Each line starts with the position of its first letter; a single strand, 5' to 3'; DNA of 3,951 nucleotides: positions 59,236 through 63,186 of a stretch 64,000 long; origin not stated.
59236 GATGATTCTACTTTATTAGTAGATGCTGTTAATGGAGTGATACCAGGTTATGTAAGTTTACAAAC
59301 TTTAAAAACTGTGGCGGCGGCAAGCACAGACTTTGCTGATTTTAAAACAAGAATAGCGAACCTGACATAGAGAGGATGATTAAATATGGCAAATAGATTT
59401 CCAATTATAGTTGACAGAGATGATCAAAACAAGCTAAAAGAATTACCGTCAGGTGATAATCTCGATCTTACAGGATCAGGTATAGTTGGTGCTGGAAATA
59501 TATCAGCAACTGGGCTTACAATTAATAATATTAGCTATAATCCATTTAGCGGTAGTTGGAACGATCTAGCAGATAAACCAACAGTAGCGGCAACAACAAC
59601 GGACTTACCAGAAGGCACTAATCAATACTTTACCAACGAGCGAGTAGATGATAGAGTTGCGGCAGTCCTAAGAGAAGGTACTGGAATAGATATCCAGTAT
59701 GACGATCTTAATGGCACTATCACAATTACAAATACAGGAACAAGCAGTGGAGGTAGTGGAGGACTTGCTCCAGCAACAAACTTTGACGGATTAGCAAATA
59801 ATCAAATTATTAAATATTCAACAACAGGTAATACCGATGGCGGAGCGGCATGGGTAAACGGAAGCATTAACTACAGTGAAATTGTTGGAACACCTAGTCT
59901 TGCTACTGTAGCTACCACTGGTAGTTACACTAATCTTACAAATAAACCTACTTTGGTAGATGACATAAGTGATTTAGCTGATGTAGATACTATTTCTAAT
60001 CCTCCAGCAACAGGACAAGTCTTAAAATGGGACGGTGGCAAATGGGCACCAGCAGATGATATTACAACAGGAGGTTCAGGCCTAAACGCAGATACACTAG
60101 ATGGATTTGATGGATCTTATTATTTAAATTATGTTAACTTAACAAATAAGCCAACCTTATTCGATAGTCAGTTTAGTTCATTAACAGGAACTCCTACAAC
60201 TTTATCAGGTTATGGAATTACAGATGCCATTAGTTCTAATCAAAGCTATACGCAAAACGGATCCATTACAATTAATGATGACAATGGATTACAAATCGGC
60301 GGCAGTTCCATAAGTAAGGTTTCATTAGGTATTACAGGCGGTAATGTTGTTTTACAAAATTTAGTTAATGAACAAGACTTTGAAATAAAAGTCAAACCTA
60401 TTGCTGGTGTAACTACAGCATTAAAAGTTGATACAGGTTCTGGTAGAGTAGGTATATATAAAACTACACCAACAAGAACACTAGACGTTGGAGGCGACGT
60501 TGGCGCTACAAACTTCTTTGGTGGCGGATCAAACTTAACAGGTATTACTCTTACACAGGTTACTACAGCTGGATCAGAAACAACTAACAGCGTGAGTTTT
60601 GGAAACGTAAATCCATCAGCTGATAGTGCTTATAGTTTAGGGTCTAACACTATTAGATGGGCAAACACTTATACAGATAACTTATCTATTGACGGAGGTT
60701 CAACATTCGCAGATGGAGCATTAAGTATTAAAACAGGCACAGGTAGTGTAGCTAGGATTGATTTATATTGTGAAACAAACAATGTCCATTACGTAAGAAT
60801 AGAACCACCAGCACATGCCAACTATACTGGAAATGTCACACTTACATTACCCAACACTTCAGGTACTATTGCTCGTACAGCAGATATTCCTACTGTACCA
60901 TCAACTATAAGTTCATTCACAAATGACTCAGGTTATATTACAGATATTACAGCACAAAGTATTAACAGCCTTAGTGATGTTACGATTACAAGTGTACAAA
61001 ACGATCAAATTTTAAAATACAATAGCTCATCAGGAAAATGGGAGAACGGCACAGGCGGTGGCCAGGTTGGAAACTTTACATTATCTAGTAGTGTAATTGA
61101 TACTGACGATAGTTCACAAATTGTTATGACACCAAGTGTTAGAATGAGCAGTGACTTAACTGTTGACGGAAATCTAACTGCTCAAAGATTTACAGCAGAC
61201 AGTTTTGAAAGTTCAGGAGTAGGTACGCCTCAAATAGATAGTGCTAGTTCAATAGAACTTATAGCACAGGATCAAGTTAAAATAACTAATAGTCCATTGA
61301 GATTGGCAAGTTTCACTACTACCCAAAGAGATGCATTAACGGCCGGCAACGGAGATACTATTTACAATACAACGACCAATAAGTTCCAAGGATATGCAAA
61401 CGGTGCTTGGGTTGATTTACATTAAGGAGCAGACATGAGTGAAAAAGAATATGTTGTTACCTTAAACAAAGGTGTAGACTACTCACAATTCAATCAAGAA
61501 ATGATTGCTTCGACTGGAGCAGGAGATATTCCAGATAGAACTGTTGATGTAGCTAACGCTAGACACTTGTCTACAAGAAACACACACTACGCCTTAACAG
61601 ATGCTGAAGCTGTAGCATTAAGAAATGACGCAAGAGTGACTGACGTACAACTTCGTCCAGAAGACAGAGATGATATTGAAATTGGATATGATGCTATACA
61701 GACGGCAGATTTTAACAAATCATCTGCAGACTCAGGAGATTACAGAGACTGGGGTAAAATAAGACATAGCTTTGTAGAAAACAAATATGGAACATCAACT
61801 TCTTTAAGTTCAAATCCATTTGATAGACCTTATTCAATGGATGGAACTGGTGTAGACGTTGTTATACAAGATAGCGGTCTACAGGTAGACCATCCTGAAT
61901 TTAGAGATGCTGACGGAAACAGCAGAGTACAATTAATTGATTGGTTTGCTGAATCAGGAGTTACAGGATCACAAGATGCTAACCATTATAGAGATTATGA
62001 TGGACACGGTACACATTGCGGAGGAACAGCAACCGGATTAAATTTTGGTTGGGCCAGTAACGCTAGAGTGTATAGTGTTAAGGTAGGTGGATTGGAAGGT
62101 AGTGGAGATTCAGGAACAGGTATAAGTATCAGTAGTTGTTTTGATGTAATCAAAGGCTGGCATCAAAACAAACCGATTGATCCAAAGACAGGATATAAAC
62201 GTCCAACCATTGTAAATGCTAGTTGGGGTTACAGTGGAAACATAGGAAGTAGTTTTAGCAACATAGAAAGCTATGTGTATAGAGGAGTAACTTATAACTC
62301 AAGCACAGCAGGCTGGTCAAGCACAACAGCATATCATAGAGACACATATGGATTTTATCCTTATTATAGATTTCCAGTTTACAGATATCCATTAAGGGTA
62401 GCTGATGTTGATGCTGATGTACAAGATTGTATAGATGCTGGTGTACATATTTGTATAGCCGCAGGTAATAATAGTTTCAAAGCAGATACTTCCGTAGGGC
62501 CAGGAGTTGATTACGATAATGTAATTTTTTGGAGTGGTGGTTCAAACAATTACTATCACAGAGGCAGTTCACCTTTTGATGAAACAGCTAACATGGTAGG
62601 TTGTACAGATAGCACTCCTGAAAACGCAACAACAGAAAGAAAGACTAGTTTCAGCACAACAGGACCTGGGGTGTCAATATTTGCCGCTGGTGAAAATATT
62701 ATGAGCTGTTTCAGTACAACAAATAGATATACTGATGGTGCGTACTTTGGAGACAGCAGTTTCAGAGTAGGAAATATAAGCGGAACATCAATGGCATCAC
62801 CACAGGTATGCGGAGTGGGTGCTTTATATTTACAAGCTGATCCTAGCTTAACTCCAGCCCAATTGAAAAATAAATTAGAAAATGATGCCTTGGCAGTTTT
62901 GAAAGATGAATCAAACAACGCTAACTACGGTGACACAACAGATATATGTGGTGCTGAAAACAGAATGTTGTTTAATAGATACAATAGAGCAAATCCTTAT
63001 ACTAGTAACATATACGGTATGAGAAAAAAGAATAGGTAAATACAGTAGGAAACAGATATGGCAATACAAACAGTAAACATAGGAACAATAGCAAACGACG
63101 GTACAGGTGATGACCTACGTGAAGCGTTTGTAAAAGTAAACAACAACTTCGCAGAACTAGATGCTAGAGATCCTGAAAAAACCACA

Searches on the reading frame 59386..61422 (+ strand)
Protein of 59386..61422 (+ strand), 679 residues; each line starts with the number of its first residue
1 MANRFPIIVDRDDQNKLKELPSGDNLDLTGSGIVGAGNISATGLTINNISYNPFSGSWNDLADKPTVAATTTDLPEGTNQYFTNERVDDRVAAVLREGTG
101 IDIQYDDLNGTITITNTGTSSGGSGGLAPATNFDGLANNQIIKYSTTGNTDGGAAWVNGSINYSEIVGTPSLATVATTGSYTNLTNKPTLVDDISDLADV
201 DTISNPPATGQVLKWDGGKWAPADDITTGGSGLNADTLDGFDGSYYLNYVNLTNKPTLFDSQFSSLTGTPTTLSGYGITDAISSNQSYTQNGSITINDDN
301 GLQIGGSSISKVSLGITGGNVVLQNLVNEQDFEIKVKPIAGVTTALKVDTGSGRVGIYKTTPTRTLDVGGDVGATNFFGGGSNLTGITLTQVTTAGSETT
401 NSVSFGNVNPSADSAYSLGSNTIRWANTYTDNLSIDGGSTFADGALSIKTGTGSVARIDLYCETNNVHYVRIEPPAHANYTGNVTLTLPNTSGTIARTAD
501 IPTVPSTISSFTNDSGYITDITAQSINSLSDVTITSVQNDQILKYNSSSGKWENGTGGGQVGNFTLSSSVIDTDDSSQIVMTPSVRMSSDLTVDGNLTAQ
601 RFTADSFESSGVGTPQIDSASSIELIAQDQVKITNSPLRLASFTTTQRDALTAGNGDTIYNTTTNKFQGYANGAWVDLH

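Call 16: search_protein_families(library=phrogs, proteins=[window:59386-61422:+], max_evalue=0.00001)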
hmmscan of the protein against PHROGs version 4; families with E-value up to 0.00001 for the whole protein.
window:59386-61422:+ (679 aa): 3 families
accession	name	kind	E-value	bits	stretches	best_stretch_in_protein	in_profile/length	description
phrog_30742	-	tail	3.6e-11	42.5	1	358-519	455-607/1029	tail fiber protein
phrog_9627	-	unknown function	1.8e-09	37.4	1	171-231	194-255/676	-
phrog_29752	-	unknown function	3.1e-07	31.4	1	515-622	42-151/195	-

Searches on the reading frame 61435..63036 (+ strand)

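Call 16: search_protein_families(library=phrogs, proteins=[window:61435-63036:+], max_evalue=0.00001)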
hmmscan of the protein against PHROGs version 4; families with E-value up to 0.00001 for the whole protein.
window:61435-63036:+ (534 aa): 2 families
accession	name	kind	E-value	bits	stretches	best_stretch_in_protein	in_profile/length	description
phrog_9158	-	unknown function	5.2e-90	304.1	1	2-518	4-549/696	-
phrog_3677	-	other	1.1e-35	123.8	1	11-499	474-842/1125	protease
